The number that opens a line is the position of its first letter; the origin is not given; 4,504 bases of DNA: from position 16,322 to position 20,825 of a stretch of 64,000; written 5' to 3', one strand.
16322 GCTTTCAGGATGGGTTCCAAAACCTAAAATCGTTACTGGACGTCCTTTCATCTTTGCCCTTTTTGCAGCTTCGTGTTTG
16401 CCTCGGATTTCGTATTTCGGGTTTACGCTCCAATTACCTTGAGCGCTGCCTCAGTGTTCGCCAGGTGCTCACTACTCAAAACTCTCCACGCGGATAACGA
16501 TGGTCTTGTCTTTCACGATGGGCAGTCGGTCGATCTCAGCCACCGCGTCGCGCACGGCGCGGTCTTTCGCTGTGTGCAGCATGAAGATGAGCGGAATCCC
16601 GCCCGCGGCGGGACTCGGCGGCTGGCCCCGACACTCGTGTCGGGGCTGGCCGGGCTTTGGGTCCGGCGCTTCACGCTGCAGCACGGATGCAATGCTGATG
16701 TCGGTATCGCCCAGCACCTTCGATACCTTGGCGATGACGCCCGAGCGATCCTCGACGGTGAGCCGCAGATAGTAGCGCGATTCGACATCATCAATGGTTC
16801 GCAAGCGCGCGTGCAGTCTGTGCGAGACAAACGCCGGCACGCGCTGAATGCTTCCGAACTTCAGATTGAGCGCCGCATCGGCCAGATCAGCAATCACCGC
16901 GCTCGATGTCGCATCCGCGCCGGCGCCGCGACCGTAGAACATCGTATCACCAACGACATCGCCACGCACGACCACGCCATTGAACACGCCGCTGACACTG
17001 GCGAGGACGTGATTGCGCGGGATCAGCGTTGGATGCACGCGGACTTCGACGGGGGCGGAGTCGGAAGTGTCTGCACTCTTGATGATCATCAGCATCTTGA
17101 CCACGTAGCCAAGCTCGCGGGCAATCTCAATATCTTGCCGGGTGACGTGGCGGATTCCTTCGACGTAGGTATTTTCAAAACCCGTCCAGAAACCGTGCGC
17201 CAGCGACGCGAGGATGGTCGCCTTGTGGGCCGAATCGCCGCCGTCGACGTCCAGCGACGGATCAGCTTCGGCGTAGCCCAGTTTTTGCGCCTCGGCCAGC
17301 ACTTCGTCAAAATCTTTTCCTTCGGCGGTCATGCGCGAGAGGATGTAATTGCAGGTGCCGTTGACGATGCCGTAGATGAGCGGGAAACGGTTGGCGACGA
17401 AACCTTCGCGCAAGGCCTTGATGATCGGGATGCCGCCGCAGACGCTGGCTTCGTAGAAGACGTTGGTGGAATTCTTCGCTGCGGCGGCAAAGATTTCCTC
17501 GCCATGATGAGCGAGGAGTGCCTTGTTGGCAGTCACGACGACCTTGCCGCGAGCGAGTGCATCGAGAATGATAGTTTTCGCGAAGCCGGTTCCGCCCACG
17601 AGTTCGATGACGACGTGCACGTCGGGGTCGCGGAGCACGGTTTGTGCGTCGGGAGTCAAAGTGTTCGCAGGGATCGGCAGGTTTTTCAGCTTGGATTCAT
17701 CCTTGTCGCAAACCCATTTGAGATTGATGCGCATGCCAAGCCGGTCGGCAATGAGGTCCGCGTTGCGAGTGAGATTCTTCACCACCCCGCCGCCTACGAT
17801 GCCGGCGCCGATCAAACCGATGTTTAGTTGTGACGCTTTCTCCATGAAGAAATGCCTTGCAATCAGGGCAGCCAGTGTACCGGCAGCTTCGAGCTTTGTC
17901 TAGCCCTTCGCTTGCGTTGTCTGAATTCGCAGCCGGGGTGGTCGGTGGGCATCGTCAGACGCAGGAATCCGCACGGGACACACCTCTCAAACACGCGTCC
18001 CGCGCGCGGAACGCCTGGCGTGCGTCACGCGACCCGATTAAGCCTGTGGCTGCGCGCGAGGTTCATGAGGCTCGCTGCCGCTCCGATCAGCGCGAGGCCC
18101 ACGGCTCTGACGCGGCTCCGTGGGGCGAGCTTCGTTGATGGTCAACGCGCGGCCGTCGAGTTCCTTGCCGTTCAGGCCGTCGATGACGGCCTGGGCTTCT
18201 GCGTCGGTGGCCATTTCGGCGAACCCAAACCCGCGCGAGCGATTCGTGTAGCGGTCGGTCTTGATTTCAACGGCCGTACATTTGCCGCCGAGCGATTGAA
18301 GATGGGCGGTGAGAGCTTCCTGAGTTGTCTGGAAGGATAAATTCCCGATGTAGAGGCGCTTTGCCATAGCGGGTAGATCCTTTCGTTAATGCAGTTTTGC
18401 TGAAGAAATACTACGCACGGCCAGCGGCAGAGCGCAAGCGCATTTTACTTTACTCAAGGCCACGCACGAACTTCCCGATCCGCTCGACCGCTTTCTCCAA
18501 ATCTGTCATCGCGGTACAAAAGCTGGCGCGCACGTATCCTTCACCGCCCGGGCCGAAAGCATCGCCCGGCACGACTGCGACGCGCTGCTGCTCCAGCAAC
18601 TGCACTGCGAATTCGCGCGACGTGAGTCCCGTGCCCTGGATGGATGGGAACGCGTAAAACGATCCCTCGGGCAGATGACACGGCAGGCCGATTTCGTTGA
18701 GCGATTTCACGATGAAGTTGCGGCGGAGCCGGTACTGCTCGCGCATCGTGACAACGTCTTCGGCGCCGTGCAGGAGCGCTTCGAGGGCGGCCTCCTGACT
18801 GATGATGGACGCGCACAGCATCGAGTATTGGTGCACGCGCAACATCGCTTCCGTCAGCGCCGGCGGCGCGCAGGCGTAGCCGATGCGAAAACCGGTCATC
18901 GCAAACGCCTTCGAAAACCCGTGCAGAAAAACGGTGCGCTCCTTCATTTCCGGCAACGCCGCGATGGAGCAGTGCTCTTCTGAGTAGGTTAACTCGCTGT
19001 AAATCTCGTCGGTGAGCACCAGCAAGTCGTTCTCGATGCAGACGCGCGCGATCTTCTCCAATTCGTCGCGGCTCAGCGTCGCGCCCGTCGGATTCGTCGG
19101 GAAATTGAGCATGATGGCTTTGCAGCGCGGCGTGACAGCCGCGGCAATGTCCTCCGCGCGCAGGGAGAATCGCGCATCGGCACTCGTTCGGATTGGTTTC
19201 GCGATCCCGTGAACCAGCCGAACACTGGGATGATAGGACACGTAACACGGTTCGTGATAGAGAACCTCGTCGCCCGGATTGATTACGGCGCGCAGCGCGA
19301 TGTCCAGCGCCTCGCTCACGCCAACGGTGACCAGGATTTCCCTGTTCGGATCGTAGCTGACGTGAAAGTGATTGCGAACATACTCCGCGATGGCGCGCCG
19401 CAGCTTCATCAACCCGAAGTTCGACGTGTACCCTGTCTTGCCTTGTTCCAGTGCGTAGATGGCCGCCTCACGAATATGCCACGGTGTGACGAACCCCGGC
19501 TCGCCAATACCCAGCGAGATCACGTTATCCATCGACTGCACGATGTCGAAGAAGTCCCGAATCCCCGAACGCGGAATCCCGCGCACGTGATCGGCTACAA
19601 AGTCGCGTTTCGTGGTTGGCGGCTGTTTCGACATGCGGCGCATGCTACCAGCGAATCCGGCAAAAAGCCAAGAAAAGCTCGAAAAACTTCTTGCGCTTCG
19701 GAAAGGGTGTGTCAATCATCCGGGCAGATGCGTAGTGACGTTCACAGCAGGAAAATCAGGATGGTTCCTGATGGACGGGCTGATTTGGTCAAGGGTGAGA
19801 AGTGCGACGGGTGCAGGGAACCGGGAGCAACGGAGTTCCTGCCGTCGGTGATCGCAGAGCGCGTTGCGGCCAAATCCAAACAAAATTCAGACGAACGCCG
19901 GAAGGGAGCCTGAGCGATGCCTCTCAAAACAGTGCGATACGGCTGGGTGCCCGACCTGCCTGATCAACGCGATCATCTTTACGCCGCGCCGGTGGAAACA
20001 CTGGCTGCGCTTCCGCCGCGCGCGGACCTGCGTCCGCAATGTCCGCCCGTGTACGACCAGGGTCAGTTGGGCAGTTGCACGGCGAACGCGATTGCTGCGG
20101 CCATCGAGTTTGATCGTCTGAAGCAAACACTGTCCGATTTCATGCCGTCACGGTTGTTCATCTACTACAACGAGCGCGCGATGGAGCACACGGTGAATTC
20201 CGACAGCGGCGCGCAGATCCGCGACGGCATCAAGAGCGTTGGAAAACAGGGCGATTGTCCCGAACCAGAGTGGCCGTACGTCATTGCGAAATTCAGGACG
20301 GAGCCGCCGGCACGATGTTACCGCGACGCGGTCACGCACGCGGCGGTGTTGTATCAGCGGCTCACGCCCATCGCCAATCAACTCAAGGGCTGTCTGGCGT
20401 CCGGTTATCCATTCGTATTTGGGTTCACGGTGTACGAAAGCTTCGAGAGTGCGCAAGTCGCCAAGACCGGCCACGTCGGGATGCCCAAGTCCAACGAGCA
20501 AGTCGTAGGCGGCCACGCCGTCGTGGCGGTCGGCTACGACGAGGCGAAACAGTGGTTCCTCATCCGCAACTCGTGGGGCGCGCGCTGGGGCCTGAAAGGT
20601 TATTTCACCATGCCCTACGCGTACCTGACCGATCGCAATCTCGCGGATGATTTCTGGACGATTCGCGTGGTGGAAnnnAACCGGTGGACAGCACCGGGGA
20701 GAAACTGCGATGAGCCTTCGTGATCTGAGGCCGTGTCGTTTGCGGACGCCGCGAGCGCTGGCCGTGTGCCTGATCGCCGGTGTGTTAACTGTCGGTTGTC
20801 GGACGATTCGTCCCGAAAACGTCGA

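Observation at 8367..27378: Unnamed ~110-aa C-terminal domain shared by three unrelated secreted proteins (S53 sedolisin, C1 peptidase, beta-repeat adhesin)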

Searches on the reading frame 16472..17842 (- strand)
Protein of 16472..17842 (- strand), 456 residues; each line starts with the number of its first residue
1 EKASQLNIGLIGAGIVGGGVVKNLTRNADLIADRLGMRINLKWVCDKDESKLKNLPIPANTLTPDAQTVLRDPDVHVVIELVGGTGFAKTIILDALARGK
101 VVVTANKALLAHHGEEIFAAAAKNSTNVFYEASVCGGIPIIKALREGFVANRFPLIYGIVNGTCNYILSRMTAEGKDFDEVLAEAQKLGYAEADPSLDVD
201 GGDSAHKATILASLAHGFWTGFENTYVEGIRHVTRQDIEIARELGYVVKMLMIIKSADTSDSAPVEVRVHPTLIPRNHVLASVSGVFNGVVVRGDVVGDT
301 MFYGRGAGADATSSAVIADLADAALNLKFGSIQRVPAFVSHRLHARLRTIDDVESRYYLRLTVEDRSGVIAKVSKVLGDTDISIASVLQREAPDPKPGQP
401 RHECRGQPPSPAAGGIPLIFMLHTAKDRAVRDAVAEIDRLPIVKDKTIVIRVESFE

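Call 70: search_protein_families(library=pfam, proteins=[window:16472-17842:-], max_evalue=0.001)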
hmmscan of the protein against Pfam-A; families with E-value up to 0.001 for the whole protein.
window:16472-17842:- (456 aa): 3 families
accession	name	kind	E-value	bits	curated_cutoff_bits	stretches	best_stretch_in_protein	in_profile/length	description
PF00742.24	Homoserine_dh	-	1.4e-61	207.8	22.9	1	139-320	1-172/173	Homoserine dehydrogenase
PF03447.22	NAD_binding_3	-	4.7e-18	66.4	24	1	12-131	1-116/116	Homoserine dehydrogenase, NAD binding domain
PF01842.31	ACT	-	1.4e-07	31.5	27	1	357-394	1-38/66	ACT domain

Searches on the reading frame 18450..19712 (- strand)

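Call 16: search_protein_families(library=pfam, proteins=[window:18450-19712:-], max_evalue=0.01)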
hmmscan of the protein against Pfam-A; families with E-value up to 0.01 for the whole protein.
window:18450-19712:- (420 aa): 5 families
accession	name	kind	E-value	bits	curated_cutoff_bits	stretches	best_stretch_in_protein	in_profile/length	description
PF00155.27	Aminotran_1_2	-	7.7e-65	219.9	19.7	1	63-412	2-361/361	Aminotransferase class I and II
PF01053.26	Cys_Met_Meta_PP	-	7.1e-06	25.3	27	1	129-237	74-175/381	Cys/Met metabolism PLP-dependent enzyme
PF01041.23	DegT_DnrJ_EryC1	-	1.3e-05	25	19.8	1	129-235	45-145/360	DegT/DnrJ/EryC1/StrS aminotransferase family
PF00266.25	Aminotran_5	-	7.1e-05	22.4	21.5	1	109-235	49-175/371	Aminotransferase class-V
PF01212.27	Beta_elim_lyase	-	0.00036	20.4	27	1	81-235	15-168/288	Beta-eliminating lyase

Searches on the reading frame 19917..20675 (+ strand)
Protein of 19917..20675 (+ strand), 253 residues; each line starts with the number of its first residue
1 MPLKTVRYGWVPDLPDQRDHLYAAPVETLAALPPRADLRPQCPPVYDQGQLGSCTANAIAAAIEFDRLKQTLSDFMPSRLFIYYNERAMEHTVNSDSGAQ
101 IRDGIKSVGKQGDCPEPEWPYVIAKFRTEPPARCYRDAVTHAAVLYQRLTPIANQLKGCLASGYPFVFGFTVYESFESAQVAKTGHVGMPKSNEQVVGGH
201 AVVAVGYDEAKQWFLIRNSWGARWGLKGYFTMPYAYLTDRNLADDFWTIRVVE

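Call 16: search_protein_families(library=pfam, proteins=[window:19917-20675:+], max_evalue=0.01)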
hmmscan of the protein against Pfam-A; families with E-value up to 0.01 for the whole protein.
window:19917-20675:+ (253 aa): 2 families
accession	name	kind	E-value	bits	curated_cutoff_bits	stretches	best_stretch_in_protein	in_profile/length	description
PF00112.29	Peptidase_C1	-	8.4e-14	52.6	20.7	1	33-232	2-202/220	Papain family cysteine protease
PF03051.21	Peptidase_C1_2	-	0.0011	18.3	22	1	199-238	360-403/438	Peptidase C1-like family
